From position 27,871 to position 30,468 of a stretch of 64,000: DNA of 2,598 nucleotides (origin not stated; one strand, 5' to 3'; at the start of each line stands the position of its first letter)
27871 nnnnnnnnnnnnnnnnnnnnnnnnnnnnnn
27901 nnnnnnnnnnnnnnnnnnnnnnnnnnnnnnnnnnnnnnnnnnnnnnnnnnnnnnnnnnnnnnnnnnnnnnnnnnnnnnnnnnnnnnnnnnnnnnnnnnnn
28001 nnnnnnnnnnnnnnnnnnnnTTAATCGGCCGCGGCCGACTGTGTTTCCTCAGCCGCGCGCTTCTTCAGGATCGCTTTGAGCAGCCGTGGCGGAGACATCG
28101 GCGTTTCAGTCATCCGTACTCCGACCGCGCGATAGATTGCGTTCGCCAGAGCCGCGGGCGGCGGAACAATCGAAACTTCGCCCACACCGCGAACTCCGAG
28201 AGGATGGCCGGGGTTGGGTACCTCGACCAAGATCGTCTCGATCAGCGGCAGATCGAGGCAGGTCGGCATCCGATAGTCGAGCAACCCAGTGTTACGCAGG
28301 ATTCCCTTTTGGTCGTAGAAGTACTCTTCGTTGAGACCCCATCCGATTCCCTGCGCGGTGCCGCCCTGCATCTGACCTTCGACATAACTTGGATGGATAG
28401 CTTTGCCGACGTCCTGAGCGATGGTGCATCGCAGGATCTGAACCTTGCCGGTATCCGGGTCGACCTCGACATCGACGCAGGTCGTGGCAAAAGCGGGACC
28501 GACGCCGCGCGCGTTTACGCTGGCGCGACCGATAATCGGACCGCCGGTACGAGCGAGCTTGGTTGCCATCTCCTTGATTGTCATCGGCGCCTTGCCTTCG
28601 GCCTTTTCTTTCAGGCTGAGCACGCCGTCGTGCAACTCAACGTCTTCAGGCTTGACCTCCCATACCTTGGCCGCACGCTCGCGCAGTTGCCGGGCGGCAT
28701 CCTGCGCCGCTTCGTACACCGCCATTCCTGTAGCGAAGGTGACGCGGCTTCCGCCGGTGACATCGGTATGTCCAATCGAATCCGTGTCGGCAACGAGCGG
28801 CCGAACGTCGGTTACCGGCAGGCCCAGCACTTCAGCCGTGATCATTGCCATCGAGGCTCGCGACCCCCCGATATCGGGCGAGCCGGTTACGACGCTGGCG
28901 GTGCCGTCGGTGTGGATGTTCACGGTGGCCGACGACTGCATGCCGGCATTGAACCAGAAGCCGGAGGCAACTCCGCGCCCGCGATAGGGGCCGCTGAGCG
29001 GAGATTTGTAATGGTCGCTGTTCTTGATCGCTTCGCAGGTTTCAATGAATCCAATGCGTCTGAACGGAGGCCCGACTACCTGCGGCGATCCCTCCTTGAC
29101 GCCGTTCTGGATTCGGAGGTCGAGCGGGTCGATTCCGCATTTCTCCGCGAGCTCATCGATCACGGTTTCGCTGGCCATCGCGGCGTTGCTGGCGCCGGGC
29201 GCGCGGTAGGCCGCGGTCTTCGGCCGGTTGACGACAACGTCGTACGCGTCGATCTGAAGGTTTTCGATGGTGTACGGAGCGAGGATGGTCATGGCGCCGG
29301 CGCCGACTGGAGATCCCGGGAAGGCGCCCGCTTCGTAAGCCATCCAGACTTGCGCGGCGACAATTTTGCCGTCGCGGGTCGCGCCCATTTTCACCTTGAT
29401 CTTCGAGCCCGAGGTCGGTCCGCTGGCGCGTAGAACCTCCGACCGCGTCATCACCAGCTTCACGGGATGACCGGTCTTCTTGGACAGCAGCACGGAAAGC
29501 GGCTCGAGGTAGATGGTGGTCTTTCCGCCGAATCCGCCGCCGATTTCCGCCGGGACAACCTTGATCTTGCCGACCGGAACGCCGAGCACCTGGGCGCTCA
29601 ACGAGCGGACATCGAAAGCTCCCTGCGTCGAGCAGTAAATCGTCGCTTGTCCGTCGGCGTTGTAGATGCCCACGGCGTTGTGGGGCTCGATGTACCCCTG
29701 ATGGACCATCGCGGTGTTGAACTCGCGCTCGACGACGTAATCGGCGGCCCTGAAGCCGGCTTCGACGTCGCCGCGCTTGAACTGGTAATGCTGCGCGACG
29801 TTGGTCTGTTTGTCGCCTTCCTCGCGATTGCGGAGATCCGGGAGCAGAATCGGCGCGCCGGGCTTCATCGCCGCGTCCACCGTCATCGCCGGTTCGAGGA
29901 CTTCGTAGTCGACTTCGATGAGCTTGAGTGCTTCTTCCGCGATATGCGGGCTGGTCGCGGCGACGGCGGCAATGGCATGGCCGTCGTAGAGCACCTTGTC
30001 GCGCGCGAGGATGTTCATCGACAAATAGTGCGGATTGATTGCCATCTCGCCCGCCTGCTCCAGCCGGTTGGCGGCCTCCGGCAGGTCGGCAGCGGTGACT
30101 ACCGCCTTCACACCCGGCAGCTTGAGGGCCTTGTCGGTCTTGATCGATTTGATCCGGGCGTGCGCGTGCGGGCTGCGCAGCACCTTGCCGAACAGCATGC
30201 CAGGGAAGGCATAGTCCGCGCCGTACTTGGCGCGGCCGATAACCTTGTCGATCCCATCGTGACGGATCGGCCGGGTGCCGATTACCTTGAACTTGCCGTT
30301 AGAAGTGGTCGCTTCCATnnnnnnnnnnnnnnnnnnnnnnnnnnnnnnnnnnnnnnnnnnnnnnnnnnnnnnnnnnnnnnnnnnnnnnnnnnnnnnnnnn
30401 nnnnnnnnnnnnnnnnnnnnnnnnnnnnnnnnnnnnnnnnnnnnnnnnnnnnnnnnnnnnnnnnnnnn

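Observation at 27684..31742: Xanthine-dehydrogenase-family molybdoenzyme operon ends with a MoaD/ThiS-like gene whose product extends past the Gly-Gly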

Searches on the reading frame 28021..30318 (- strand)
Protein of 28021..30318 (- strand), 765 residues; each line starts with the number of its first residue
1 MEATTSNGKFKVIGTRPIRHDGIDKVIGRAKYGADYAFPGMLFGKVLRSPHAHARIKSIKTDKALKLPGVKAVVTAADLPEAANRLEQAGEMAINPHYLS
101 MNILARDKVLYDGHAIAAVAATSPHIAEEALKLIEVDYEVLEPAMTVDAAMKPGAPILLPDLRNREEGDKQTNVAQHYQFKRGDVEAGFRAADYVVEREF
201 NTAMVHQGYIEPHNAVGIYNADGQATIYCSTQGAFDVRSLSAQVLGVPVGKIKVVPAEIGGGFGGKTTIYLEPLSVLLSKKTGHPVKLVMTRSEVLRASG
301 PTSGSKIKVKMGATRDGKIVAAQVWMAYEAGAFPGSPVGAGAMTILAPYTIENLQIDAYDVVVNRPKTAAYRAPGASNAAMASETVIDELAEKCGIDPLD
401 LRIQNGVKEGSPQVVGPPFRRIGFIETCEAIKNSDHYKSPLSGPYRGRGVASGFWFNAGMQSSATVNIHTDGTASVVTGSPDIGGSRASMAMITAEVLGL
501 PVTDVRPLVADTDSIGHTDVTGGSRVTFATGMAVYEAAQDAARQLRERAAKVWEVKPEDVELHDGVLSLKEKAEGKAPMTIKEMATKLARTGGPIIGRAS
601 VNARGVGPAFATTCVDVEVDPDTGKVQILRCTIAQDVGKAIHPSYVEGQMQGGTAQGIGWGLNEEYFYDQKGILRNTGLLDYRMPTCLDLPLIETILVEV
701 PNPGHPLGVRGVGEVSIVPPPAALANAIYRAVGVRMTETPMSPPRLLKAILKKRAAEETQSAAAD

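Call 3: search_protein_families(library=pfam, proteins=[window:28021-30318:-], max_evalue=0.01)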
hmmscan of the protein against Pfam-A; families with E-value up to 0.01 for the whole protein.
window:28021-30318:- (765 aa): 3 families
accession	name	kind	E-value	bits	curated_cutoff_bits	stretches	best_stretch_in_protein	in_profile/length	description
PF02738.23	MoCoBD_1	-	2.4e-68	230.3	27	1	170-405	5-243/244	Molybdopterin cofactor-binding domain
PF20256.3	MoCoBD_2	-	1.8e-65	221.7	27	1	446-691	25-283/283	Molybdopterin cofactor-binding domain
PF01315.27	Ald_Xan_dh_C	-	1.3e-30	106.4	31.3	1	28-141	2-109/110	Aldehyde oxidase and xanthine dehydrogenase, a/b hammerhead domain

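Call 4: search_protein_families(library=ncbifam, proteins=[window:28021-30318:-], max_evalue=0.01)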
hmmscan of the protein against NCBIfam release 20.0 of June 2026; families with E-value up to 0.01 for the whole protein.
window:28021-30318:- (765 aa): 13 families
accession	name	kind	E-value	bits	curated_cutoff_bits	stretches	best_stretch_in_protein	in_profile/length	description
NF043082.1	XdhA_XDHase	equivalog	1.9e-137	459.5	780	1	13-752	1-754/758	xanthine dehydrogenase subunit XdhA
TIGR03194.1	4hydrxCoA_A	equivalog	5.7e-133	445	994.55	1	20-749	4-745/746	4-hydroxybenzoyl-CoA reductase subunit alpha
NF007426.0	PRK09970.1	equivalog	2.1e-130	436.1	916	1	11-749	4-754/761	xanthine dehydrogenase molybdenum-binding subunit XdhA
NF041018.1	glyceraldDH_alpha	equivalog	6.6e-111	372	790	1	14-744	4-738/741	glyceraldehyde dehydrogenase subunit alpha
TIGR03196.1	pucD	equivalog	1.1e-110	371.2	783.65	1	16-746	5-754/763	xanthine dehydrogenase subunit D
TIGR02416.1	CO_dehy_Mo_lg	equivalog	8.9e-93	311.8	991.15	2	27-409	7-397/770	aerobic carbon-monoxide dehydrogenase large subunit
NF040766.1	CODH_aero_grp5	exception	6.9e-92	308.9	950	3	11-408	3-397/785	aerobic carbon-monoxide dehydrogenase large subunit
TIGR03311.1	Se_dep_XDH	equivalog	1.1e-90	304.9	830.45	1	12-734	161-834/848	selenium-dependent xanthine dehydrogenase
NF045668.1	pterin_aldehy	equivalog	6.4e-90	302.5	1100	1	9-750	171-904/905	molybdopterin-dependent aldehyde oxidoreductase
NF041671.1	peri_hyde_PaoC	equivalog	6.9e-87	292.5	1180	1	8-750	13-731/735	aldehyde oxidoreductase molybdenum-binding subunit PaoC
TIGR03313.1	Se_sel_red_Mo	hypoth_equivalog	2.1e-78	264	1101.9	3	171-411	350-592/951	molybdopterin-dependent oxidoreductase Mo/Fe-S-binding subunit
TIGR02965.1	xanthine_xdhB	equivalog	4.4e-73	246.7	849.5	2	19-406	6-375/758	xanthine dehydrogenase molybdopterin binding subunit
TIGR02969.1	mam_aldehyde_ox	subfamily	5.5e-50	169.9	1912.3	2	16-409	578-950/1330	aldehyde oxidase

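Call 21: search_solved_structures(query=window:28021-30318:-, max_evalue=1e-20, show_alignments=0)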
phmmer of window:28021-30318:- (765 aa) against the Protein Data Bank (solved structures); distinct sequences matched with E-value up to 1e-20: 41.
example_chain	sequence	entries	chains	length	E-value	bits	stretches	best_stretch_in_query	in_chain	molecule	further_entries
1rm6_A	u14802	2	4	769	5.4e-98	332.5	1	12-756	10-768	4-hydroxybenzoyl-CoA reductase alpha subunit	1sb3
8uem_A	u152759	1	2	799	3.9e-79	270.2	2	17-408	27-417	Carbon monoxide dehydrogenase (Large chain), CoxL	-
1n5w_B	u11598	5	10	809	8.5e-74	252.5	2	9-408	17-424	Carbon monoxide dehydrogenase large chain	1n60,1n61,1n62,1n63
1zxi_B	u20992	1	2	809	1.1e-73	252.1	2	9-408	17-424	Carbon monoxide dehydrogenase large chain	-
7dqx_A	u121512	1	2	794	1.6e-69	238.4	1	13-747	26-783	6-hydroxypseudooxynicotine dehydrogenase complex subunit gamma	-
1t3q_B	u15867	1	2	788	1.6e-65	225.2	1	9-752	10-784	quinoline 2-oxidoreductase large subunit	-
3hrd_A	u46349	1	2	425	1.2e-64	222.3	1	10-432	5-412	Nicotinate dehydrogenase large molybdopterin subunit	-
1ffu_B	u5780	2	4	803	9.4e-64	219.3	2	14-409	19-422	CUTL, MOLYBDOPROTEIN OF CARBON MONOXIDE DEHYDROGENASE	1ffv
4zoh_A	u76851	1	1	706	1.6e-57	198.7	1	26-742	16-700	Putative oxidoreductase molybdopterin-binding subunit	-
5g5h_C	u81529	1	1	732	2.3e-57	198.2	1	9-748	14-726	Aldehyde oxidoreductase molybdenum-binding subunit PaoC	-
5g5g_C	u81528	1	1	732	3.4e-57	197.6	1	9-748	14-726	PUTATIVE XANTHINE DEHYDROGENASE YAGS FAD-BINDING SUBUNIT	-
3sr6_C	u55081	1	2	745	3.9e-55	190.8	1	25-716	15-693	Xanthine dehydrogenase/oxidase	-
3etr_C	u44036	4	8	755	4.2e-55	190.7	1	25-716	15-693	Xanthine dehydrogenase/oxidase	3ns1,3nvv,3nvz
3nrz_C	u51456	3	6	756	4.2e-55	190.7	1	25-716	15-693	Xanthine dehydrogenase/oxidase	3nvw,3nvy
1fiq_C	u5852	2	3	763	4.3e-55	190.7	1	25-716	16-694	XANTHINE OXIDASE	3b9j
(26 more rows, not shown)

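Call 82: search_solved_structures(query=window:28021-30318:-, max_evalue=1e-60, show_alignments=3)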
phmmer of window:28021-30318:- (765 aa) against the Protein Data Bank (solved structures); distinct sequences matched with E-value up to 1e-60: 8.
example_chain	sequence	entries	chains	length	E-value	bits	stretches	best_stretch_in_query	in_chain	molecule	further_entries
1rm6_A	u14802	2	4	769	5.4e-98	332.5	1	12-756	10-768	4-hydroxybenzoyl-CoA reductase alpha subunit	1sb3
8uem_A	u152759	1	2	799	3.9e-79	270.2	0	17-408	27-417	Carbon monoxide dehydrogenase (Large chain), CoxL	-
1n5w_B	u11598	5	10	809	8.5e-74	252.5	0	9-408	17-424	Carbon monoxide dehydrogenase large chain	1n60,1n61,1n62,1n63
1zxi_B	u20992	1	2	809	1.1e-73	252.1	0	9-408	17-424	Carbon monoxide dehydrogenase large chain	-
7dqx_A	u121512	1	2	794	1.6e-69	238.4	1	13-747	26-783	6-hydroxypseudooxynicotine dehydrogenase complex subunit gamma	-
1t3q_B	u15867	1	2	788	1.6e-65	225.2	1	9-752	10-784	quinoline 2-oxidoreductase large subunit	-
3hrd_A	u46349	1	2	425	1.2e-64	222.3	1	10-432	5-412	Nicotinate dehydrogenase large molybdopterin subunit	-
1ffu_B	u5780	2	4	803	9.4e-64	219.3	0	14-409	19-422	CUTL, MOLYBDOPROTEIN OF CARBON MONOXIDE DEHYDROGENASE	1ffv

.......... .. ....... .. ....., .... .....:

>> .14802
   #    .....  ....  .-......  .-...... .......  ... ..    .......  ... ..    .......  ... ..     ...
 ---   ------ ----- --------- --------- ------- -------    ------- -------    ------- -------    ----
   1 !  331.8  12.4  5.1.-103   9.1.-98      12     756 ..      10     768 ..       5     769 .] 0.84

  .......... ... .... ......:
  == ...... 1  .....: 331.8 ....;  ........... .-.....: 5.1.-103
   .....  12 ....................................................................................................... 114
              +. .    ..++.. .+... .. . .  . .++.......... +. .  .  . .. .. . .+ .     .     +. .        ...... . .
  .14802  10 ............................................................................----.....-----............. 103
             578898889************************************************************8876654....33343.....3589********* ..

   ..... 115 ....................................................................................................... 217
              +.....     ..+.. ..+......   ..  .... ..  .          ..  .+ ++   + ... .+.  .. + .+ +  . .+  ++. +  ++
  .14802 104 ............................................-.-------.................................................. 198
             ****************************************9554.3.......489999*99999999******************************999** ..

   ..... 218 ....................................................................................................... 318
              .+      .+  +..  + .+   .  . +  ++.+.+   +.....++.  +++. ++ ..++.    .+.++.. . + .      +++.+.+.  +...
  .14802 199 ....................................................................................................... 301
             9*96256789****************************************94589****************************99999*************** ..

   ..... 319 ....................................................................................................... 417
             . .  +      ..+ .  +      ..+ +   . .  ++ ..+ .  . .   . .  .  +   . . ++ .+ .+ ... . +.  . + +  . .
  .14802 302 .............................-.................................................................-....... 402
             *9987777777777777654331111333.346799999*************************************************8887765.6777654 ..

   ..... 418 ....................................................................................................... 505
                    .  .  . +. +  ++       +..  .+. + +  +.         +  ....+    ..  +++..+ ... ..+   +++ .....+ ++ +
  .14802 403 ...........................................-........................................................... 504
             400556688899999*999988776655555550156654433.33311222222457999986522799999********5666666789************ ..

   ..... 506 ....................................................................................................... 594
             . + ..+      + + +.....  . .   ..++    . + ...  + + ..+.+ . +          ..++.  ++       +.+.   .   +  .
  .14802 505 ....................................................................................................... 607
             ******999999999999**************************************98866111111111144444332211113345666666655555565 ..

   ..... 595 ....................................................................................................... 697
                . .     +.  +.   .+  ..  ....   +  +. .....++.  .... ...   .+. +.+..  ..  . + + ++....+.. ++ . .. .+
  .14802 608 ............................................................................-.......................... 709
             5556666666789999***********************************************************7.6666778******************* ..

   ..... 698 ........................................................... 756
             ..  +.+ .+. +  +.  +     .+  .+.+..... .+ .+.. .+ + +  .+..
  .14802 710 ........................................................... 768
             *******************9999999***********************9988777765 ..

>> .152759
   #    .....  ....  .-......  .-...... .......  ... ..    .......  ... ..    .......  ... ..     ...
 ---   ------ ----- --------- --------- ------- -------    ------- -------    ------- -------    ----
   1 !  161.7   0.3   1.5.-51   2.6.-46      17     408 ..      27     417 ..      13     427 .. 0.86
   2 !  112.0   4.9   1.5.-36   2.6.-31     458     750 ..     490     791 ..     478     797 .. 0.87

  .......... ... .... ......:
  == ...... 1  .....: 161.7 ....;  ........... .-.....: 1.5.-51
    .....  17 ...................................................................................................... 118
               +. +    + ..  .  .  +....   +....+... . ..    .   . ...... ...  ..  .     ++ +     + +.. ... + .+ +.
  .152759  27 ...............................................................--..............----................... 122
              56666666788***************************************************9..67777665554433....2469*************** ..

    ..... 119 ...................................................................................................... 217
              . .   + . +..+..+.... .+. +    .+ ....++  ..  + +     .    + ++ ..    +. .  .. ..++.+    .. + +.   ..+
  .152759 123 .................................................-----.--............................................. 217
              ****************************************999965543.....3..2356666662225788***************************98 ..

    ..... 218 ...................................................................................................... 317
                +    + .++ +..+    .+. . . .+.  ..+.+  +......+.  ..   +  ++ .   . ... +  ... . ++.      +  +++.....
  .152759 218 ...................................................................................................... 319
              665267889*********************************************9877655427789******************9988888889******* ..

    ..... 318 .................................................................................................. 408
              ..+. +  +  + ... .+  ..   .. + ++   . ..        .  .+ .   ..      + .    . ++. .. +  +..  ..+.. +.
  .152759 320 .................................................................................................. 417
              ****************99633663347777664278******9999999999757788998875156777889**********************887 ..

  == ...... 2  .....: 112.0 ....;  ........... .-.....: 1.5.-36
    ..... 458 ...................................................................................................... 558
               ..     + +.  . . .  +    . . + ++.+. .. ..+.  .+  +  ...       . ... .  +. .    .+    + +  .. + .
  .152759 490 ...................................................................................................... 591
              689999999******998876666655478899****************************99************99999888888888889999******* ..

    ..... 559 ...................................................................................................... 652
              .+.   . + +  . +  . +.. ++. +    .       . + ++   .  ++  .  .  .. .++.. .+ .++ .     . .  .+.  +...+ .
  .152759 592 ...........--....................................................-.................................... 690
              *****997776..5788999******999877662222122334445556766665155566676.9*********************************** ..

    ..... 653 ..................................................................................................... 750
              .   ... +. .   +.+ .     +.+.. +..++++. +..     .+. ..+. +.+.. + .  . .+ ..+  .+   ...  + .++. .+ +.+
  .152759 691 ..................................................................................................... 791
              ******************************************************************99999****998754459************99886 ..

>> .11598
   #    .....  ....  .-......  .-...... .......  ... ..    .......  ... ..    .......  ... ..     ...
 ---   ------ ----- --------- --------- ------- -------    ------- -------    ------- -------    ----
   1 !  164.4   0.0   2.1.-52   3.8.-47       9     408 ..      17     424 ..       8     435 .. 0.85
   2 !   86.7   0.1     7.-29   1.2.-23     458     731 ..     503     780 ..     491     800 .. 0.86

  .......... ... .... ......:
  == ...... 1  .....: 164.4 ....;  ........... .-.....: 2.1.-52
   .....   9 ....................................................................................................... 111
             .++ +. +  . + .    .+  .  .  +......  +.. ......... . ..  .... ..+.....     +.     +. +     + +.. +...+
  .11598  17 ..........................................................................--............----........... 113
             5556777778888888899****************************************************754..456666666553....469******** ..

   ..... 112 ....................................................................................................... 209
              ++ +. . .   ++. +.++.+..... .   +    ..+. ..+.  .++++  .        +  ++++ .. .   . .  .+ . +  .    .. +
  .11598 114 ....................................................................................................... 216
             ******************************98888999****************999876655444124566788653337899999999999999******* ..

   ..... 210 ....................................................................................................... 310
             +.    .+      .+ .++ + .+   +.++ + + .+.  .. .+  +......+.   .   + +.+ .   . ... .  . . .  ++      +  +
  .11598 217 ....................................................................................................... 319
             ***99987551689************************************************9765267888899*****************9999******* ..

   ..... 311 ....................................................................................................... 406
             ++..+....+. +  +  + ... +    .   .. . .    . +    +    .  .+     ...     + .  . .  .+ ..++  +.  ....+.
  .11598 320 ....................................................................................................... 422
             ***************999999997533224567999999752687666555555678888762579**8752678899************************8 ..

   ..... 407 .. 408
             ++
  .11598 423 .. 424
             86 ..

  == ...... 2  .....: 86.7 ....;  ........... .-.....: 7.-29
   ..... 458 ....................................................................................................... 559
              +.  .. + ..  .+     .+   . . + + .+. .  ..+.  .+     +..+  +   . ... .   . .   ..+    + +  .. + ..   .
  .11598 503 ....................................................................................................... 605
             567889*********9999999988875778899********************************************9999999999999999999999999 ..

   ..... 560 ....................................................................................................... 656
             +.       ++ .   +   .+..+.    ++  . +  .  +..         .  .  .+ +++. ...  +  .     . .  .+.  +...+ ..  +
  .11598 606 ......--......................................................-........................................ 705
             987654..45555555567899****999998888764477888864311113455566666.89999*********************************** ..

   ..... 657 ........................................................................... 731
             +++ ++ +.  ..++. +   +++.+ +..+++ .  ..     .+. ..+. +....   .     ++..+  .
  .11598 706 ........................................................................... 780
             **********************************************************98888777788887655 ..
